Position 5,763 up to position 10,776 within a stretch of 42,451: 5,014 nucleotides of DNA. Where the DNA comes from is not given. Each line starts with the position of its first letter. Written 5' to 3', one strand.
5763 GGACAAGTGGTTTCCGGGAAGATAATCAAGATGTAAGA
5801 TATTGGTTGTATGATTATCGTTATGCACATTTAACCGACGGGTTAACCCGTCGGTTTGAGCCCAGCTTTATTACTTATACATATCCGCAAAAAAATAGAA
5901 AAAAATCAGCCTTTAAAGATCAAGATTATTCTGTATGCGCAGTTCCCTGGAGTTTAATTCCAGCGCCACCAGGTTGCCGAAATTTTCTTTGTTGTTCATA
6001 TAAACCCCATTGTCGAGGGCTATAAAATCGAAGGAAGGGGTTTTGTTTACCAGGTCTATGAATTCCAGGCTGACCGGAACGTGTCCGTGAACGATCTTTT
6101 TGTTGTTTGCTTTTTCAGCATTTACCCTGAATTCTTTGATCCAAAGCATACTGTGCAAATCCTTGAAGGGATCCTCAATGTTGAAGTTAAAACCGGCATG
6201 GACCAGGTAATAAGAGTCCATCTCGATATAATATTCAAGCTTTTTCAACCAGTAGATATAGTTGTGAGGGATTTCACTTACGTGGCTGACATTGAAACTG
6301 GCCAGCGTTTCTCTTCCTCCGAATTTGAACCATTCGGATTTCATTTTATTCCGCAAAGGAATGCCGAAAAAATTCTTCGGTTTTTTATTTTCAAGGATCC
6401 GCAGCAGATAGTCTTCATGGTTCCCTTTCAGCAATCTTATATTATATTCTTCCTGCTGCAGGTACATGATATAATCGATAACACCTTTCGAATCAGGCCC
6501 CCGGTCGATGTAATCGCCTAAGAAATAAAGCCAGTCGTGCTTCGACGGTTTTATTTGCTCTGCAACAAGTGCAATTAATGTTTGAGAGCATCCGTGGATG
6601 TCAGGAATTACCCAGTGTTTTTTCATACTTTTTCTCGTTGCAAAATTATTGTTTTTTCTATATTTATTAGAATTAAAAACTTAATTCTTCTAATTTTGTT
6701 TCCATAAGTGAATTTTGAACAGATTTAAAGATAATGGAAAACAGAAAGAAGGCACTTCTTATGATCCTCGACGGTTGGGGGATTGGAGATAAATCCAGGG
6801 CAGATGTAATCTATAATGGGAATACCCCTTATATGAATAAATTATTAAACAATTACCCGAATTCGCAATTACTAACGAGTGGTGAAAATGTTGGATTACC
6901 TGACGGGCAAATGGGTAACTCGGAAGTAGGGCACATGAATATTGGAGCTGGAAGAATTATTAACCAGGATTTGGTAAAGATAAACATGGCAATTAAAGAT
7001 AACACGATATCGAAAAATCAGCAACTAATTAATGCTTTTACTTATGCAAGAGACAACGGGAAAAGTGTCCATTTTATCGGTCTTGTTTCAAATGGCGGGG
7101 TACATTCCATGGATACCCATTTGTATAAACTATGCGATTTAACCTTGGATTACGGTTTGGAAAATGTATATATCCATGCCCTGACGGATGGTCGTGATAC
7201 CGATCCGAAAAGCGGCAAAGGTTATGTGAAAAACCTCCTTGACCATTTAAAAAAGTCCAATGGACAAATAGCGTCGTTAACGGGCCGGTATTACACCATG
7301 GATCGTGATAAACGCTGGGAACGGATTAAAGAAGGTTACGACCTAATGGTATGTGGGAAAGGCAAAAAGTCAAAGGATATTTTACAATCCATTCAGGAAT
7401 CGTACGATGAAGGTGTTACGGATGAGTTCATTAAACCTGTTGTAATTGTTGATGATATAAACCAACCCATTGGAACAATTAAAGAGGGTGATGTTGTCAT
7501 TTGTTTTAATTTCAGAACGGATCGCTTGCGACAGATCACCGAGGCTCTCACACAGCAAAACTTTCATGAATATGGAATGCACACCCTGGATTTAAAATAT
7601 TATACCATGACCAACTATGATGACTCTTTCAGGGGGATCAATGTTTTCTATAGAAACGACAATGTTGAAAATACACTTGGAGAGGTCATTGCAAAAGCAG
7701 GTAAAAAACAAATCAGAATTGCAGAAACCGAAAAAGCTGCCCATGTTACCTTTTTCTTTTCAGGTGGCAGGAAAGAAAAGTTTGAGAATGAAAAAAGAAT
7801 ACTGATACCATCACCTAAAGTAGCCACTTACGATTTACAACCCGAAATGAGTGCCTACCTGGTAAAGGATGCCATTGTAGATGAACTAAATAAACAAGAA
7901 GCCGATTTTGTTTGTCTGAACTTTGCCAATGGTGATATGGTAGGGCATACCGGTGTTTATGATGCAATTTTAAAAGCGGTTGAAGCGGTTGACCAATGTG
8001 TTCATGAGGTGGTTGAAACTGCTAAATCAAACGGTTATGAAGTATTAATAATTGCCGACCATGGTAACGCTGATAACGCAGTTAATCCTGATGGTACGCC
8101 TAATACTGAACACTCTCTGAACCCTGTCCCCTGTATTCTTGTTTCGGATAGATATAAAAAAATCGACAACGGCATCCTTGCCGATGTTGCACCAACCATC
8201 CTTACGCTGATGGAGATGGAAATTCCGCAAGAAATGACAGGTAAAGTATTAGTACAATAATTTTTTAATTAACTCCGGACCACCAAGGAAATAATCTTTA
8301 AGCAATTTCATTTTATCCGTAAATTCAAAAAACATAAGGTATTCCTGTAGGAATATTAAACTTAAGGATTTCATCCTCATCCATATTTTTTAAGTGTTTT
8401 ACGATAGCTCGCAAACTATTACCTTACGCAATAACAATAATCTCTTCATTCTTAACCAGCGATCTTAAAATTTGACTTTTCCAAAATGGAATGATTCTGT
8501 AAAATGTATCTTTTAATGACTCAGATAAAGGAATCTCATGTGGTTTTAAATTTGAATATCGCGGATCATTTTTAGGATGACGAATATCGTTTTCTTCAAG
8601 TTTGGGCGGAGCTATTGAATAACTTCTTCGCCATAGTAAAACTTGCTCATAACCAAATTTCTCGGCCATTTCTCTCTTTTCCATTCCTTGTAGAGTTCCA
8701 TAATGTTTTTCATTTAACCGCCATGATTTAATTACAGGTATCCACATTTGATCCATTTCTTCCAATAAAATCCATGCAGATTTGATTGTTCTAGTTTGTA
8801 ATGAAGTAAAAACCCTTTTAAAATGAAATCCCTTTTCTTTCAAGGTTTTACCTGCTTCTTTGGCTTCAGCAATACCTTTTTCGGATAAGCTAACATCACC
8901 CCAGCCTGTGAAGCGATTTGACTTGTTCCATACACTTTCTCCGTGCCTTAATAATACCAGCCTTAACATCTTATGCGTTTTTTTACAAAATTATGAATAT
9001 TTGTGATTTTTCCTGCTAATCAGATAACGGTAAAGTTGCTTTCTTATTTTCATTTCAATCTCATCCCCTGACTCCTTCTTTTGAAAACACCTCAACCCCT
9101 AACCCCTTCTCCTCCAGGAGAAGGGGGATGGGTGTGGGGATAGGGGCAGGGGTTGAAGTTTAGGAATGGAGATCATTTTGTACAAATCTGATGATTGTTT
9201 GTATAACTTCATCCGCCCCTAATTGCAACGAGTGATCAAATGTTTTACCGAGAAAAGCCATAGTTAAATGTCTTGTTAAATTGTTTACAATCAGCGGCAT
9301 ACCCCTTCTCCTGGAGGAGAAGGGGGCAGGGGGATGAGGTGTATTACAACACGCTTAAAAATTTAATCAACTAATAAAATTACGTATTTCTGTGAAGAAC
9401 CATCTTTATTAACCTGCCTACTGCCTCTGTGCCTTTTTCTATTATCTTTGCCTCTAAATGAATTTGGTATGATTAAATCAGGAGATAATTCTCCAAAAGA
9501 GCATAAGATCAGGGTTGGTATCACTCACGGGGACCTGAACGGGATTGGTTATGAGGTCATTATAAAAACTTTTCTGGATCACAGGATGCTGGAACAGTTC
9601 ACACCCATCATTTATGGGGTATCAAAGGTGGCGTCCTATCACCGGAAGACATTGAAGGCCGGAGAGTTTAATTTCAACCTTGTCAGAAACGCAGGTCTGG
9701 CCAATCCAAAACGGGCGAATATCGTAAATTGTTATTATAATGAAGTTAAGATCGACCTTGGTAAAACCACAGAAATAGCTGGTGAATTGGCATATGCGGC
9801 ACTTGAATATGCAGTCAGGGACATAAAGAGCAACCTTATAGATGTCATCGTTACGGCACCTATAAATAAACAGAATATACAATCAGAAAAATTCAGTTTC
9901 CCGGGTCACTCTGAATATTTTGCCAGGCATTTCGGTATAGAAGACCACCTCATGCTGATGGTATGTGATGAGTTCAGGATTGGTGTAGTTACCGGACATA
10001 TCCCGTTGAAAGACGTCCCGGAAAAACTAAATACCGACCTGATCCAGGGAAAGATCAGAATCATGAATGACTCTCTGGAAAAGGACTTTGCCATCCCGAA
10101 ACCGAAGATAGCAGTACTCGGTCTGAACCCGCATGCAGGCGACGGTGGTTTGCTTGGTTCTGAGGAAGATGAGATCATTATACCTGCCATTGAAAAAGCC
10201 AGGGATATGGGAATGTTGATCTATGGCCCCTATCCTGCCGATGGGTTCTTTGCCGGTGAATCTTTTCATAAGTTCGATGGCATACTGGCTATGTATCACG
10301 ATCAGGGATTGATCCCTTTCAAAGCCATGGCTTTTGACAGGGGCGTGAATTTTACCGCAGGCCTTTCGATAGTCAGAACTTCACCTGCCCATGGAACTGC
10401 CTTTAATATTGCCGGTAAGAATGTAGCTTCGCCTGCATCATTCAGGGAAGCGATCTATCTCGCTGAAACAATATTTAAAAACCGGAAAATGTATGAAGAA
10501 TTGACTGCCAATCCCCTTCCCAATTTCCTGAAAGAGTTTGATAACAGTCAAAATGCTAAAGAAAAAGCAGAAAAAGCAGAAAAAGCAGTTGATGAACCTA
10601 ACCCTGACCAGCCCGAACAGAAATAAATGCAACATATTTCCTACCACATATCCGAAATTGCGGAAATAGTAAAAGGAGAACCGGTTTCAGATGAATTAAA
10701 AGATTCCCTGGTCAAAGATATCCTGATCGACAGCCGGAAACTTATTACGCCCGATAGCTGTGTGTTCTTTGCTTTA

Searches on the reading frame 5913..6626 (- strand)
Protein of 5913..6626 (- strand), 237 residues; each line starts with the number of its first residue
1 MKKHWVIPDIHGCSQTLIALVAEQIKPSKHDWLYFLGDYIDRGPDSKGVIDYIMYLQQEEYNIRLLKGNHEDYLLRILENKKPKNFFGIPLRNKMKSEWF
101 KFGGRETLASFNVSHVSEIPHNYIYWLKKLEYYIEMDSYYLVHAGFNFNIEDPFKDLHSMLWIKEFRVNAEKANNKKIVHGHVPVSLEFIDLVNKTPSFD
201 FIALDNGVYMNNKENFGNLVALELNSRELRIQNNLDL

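Call 58: search_protein_families(library=pfam, proteins=[window:5913-6626:-], max_evalue=0.00001)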
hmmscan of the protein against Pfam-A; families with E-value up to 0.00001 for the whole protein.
window:5913-6626:- (237 aa): 1 family
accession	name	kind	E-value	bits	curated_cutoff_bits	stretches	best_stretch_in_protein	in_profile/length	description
PF00149.33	Metallophos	-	2.3e-19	71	21.5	1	5-186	4-159/191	Calcineurin-like phosphoesterase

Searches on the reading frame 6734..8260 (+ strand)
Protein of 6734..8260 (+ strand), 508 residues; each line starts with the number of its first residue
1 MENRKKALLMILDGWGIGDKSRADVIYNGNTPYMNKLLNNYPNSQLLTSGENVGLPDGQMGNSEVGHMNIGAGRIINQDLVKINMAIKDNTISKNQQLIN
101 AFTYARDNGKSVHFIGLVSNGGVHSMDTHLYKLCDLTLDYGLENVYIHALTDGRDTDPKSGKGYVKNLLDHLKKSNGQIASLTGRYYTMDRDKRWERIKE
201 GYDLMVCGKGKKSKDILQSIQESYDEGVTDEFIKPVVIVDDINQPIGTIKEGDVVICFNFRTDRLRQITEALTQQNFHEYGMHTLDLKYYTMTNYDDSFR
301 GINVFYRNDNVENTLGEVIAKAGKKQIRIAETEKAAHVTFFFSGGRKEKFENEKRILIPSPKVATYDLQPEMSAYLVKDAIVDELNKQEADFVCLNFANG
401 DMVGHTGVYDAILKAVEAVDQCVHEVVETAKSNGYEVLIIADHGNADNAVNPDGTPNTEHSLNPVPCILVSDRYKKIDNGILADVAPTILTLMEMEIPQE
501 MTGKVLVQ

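Call 58: search_protein_families(library=pfam, proteins=[window:6734-8260:+], max_evalue=0.00001)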
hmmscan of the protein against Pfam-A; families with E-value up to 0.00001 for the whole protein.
window:6734-8260:+ (508 aa): 3 families
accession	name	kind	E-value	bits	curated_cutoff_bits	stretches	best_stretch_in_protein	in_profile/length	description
PF06415.18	iPGM_N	-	2.4e-82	276.1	27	1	83-297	1-217/217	BPG-independent PGAM N-terminus (iPGM_N)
PF01676.23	Metalloenzyme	-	6.5e-77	258.9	24.3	1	5-496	1-251/252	Metalloenzyme superfamily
PF01663.27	Phosphodiest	-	2.9e-07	30.9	23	1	379-449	146-225/342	Type I phosphodiesterase / nucleotide pyrophosphatase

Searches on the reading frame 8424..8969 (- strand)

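Call 58: search_protein_families(library=pfam, proteins=[window:8424-8969:-], max_evalue=0.00001)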
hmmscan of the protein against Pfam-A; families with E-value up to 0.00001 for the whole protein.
window:8424-8969:- (181 aa): 1 family
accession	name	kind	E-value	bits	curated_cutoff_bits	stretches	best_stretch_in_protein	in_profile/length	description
PF00300.27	His_Phos_1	-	2.3e-26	93.1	21.7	1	4-125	1-117/194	Histidine phosphatase superfamily (branch 1)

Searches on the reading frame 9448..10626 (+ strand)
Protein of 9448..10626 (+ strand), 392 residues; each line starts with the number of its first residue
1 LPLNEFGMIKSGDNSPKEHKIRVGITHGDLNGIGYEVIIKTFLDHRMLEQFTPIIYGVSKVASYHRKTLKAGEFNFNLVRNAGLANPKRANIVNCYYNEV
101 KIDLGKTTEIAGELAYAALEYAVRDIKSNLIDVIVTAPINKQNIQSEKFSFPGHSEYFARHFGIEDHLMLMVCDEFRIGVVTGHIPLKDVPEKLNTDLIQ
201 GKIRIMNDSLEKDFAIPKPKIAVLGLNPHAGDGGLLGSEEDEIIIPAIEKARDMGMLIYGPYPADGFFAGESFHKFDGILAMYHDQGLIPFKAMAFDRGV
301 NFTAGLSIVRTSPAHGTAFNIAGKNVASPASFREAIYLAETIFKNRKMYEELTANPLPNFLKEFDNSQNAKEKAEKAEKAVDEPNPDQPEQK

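Call 58: search_protein_families(library=pfam, proteins=[window:9448-10626:+], max_evalue=0.00001)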
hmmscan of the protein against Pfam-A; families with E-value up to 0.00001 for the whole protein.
window:9448-10626:+ (392 aa): 1 family
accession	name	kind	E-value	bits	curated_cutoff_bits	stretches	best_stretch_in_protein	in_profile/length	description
PF04166.17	PdxA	-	1.2e-107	360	27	1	50-339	2-286/286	Pyridoxal phosphate biosynthetic protein PdxA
